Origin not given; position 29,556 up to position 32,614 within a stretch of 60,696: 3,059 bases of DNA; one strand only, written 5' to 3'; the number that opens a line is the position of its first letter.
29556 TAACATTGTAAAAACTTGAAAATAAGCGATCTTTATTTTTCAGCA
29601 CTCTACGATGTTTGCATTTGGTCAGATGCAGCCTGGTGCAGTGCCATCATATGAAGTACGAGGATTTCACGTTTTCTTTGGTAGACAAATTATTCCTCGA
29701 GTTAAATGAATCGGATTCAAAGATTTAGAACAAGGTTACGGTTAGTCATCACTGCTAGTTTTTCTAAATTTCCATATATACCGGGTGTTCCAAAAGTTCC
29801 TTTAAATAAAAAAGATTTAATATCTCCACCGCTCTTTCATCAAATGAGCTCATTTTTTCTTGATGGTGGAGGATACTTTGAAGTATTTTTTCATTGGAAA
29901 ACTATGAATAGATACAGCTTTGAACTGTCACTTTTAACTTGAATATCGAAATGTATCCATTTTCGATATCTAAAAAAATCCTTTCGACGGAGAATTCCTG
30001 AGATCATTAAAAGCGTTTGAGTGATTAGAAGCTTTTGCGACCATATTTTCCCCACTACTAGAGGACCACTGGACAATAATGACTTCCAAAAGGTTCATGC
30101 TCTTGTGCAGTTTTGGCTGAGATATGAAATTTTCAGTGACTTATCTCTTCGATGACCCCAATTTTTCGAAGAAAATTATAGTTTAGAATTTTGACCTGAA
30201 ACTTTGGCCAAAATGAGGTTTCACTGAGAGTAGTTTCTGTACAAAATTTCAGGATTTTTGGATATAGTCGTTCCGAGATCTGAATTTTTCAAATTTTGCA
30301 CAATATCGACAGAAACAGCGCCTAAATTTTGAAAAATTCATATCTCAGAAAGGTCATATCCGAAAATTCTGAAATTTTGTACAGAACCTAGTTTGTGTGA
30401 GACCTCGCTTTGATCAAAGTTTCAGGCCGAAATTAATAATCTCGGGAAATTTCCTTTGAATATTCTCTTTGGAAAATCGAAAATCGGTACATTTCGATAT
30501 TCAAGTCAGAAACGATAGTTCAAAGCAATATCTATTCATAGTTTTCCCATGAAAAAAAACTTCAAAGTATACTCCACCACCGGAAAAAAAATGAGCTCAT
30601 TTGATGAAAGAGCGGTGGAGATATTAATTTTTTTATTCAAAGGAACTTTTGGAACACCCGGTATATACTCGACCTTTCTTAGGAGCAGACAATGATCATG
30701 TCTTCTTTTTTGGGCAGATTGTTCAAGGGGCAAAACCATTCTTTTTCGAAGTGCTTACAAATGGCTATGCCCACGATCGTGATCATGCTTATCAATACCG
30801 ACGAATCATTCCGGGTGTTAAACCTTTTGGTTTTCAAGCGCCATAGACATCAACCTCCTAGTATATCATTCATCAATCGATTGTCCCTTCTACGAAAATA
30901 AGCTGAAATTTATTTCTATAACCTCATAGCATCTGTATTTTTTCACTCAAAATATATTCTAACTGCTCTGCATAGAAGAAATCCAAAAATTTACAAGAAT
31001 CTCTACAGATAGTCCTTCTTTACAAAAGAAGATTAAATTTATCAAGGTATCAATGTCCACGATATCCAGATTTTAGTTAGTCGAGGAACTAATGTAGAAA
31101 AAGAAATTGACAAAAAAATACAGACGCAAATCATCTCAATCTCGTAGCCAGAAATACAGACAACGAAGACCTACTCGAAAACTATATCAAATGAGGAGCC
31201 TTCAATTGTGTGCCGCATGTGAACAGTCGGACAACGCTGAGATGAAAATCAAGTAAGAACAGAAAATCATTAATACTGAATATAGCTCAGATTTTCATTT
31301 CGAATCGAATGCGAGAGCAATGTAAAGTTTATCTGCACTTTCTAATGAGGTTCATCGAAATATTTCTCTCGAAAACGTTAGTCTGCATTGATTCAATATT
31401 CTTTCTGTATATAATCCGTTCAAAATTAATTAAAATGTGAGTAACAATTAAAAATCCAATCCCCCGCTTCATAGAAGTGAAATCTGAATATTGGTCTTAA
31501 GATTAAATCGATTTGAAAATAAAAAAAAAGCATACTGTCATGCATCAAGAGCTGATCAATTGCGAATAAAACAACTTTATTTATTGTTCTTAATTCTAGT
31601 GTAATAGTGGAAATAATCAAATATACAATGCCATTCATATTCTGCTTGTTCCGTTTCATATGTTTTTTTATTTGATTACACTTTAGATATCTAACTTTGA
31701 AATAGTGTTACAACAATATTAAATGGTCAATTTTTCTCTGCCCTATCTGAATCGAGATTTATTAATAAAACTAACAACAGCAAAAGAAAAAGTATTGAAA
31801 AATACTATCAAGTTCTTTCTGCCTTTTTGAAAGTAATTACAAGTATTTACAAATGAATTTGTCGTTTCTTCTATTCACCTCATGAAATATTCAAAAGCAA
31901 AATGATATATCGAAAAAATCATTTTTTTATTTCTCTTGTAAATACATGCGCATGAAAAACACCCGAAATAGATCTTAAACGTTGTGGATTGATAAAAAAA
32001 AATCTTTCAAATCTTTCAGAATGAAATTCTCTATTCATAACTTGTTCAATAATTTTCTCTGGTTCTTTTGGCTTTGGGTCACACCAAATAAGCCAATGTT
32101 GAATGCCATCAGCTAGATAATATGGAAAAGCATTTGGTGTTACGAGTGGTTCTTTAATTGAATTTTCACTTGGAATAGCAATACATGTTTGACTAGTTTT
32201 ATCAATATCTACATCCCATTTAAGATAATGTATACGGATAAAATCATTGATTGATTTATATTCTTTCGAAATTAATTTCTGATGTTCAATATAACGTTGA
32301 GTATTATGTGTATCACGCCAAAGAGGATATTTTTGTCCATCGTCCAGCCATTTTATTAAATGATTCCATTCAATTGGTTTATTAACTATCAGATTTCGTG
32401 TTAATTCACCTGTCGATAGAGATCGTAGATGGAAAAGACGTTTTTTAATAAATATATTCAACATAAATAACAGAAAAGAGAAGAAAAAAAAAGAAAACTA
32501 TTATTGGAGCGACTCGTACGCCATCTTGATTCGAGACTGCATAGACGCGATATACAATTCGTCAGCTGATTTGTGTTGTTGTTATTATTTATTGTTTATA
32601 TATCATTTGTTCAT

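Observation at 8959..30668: Four long near-perfect palindromes (foldback / hairpin elements) within 22 kb: candidate MITEs or hairpin-RNA loci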

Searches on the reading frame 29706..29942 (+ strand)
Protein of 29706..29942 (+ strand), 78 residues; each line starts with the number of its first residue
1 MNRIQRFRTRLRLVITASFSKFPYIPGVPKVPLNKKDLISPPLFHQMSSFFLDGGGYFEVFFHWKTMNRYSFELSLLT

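Call 48: search_protein_representatives(protein=window:29706-29942:+)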
Query: 78 residues. Proteins with E-value up to 0.001 (for the whole library): 4; up to 1e-10: 0; up to 1e-30: 0. The best 4 are listed.
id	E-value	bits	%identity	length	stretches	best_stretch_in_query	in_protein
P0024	5.6e-08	48.7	37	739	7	35-72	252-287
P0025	6.5e-05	39.0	51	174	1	24-78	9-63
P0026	3.1e-04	36.9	48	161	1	15-78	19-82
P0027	7.6e-04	35.6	41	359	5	22-55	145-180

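Call 50: find_encoding_contigs(protein=P0025, flank=10000, max_places=8)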
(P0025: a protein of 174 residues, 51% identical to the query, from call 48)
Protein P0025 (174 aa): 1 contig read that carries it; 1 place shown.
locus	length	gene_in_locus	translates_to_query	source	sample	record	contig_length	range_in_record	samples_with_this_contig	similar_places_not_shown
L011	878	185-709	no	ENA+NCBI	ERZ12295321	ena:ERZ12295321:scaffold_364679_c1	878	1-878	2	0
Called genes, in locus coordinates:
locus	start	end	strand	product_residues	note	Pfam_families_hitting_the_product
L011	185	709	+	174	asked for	-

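Call 51: find_encoding_contigs(protein=P0026, flank=10000, max_places=8)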
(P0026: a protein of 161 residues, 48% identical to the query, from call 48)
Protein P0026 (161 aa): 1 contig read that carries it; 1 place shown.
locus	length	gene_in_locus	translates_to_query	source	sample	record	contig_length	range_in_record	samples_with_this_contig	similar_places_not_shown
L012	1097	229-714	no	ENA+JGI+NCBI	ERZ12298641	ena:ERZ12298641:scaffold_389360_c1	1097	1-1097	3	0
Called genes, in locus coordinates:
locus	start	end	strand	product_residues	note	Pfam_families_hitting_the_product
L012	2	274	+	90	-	?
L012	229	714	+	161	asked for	-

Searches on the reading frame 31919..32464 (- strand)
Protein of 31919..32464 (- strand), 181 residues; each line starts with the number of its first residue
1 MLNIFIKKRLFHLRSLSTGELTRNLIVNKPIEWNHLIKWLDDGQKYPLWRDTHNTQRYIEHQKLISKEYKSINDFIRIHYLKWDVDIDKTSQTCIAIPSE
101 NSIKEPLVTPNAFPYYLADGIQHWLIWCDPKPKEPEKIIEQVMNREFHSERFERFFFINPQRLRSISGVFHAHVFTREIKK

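Call 9: search_protein_families(library=pfam, proteins=[window:31919-32464:-], max_evalue=0.01)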
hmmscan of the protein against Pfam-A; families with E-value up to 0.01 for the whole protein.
window:31919-32464:- (181 aa): 1 family
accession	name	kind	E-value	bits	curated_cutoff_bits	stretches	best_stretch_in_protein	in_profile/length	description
PF12239.13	DUF3605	-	1.1e-16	61.9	23.6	1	32-176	1-153/154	Protein of unknown function (DUF3605)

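Call 10: find_encoding_contigs(protein=window:31922-32464:-, flank=10000, max_places=10)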
Protein seq(181 aa) (181 aa): 1 contig read that carries it; 1 place shown.
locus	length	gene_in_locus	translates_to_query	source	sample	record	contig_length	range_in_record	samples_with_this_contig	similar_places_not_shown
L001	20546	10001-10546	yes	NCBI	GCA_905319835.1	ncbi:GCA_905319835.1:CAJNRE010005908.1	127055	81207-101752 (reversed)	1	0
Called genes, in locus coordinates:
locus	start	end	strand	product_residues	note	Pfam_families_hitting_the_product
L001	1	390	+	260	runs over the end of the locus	PF06966:DUF1295, PF02544:Steroid_dh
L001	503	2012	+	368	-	PF00855:PWWP, PF20884:MUM1-like_PWWP (weak)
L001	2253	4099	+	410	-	PF00566:RabGAP-TBC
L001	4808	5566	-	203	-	PF04832:SOUL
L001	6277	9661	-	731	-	-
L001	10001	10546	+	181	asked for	PF12239:DUF3605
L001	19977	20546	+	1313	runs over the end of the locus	PF14675:FANCI_S1, PF14676:FANCI_S2, PF14680:FANCI_HD2, PF14678:FANCI_S4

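Call 63: list_cluster_members(proteins=[window:31922-32464:-])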
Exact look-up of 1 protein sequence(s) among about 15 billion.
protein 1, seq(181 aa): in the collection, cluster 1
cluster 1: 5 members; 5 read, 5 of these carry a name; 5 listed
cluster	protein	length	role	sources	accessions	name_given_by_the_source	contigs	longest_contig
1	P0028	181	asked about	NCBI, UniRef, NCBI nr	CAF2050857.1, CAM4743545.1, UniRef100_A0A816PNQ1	unnamed protein product [Rotaria magnacalcarata] | Uncharacterized protein n=1 Tax=Rotaria magnacalcarata TaxID=392030 RepID=A0A816PNQ1_9BILA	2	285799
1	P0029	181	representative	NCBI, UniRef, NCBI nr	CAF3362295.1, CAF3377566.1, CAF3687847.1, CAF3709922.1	unnamed protein product [Rotaria socialis] | Uncharacterized protein n=1 Tax=Rotaria socialis TaxID=392032 RepID=A0A821KH72_9BILA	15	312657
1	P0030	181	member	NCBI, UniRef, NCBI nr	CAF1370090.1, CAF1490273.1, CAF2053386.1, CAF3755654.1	unnamed protein product [Rotaria magnacalcarata] | Uncharacterized protein n=2 Tax=Rotaria magnacalcarata TaxID=392030 RepID=A0A815IT29_9BILA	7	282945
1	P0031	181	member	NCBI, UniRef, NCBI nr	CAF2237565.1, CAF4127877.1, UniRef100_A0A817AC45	unnamed protein product [Rotaria magnacalcarata] | Uncharacterized protein n=1 Tax=Rotaria magnacalcarata TaxID=392030 RepID=A0A817AC45_9BILA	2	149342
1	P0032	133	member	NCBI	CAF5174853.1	unnamed protein product, partial [Rotaria magnacalcarata]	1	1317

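Call 64: find_encoding_contigs(protein=P0029, flank=10000, max_places=4)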
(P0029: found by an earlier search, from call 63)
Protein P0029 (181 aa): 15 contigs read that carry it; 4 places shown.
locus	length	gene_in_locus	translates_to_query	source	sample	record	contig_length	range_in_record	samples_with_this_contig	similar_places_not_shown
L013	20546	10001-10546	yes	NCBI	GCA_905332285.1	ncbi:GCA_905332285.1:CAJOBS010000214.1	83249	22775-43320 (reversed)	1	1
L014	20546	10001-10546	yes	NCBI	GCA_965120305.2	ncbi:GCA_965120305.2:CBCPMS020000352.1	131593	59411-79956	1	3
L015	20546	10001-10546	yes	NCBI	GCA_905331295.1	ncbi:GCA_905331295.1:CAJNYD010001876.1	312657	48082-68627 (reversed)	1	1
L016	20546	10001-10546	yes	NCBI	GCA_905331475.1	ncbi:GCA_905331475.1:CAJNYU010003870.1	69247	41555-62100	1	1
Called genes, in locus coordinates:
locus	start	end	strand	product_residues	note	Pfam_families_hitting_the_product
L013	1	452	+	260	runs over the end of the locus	PF06966:DUF1295, PF02544:Steroid_dh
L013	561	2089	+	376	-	PF00855:PWWP, PF20884:MUM1-like_PWWP (weak)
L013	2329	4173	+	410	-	PF00566:RabGAP-TBC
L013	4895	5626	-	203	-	PF04832:SOUL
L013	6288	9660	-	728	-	-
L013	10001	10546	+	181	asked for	PF12239:DUF3605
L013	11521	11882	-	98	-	-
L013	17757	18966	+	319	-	PF04500:FLYWCH (weak), PF10551:MULE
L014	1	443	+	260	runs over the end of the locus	PF06966:DUF1295, PF02544:Steroid_dh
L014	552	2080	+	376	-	PF00855:PWWP, PF20884:MUM1-like_PWWP (weak)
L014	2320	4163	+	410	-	PF00566:RabGAP-TBC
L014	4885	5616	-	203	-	PF04832:SOUL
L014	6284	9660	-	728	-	-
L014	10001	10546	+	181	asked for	PF12239:DUF3605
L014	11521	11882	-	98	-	-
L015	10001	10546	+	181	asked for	PF12239:DUF3605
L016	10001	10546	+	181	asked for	PF12239:DUF3605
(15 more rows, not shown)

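Call 65: find_encoding_contigs(protein=P0030, flank=10000, max_places=4)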
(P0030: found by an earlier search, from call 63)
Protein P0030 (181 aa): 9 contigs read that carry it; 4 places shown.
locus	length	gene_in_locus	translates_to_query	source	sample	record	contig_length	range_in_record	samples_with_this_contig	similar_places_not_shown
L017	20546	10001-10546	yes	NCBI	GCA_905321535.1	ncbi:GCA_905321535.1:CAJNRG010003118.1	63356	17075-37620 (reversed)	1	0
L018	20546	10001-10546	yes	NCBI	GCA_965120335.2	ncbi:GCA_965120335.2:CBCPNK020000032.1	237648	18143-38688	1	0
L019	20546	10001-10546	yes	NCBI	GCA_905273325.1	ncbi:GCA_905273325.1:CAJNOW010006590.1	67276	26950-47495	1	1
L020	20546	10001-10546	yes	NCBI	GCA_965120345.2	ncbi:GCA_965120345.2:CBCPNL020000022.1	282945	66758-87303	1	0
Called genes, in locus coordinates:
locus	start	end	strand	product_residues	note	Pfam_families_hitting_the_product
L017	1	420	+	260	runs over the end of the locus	PF06966:DUF1295, PF02544:Steroid_dh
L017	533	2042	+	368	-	PF00855:PWWP, PF20884:MUM1-like_PWWP (weak)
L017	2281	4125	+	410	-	PF00566:RabGAP-TBC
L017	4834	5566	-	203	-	PF04832:SOUL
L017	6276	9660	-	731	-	-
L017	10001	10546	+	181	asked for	PF12239:DUF3605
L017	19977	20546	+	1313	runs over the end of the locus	PF14675:FANCI_S1, PF14676:FANCI_S2, PF14680:FANCI_HD2, PF14678:FANCI_S4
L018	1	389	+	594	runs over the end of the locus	PF00022:Actin, PF02544:Steroid_dh, PF06966:DUF1295 (weak)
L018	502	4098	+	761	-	PF00855:PWWP, PF20884:MUM1-like_PWWP (weak), PF00566:RabGAP-TBC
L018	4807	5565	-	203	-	PF04832:SOUL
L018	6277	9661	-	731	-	-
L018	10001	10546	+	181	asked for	PF12239:DUF3605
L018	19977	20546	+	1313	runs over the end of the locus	PF14675:FANCI_S1, PF14676:FANCI_S2, PF14680:FANCI_HD2, PF14678:FANCI_S4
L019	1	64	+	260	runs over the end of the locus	PF06966:DUF1295, PF02544:Steroid_dh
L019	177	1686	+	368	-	PF00855:PWWP, PF20884:MUM1-like_PWWP (weak)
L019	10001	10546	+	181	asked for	PF12239:DUF3605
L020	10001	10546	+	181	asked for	PF12239:DUF3605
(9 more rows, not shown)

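Call 66: find_encoding_contigs(protein=P0031, flank=10000, max_places=3)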
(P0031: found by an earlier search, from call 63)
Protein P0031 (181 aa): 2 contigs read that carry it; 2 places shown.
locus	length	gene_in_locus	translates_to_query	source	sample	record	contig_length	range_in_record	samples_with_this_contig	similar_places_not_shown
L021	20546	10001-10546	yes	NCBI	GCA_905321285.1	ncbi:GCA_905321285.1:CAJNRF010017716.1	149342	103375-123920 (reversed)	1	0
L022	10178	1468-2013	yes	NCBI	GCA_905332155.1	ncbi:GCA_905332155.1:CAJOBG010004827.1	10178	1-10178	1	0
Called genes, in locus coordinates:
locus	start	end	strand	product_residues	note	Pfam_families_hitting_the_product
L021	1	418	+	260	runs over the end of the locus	PF06966:DUF1295, PF02544:Steroid_dh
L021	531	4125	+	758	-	PF00855:PWWP, PF20884:MUM1-like_PWWP (weak), PF00566:RabGAP-TBC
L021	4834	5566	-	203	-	PF04832:SOUL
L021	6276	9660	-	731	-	-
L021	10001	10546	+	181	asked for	PF12239:DUF3605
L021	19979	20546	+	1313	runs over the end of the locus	PF14675:FANCI_S1, PF14676:FANCI_S2, PF14680:FANCI_HD2, PF14678:FANCI_S4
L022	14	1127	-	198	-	PF00622:SPRY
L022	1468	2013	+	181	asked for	PF12239:DUF3605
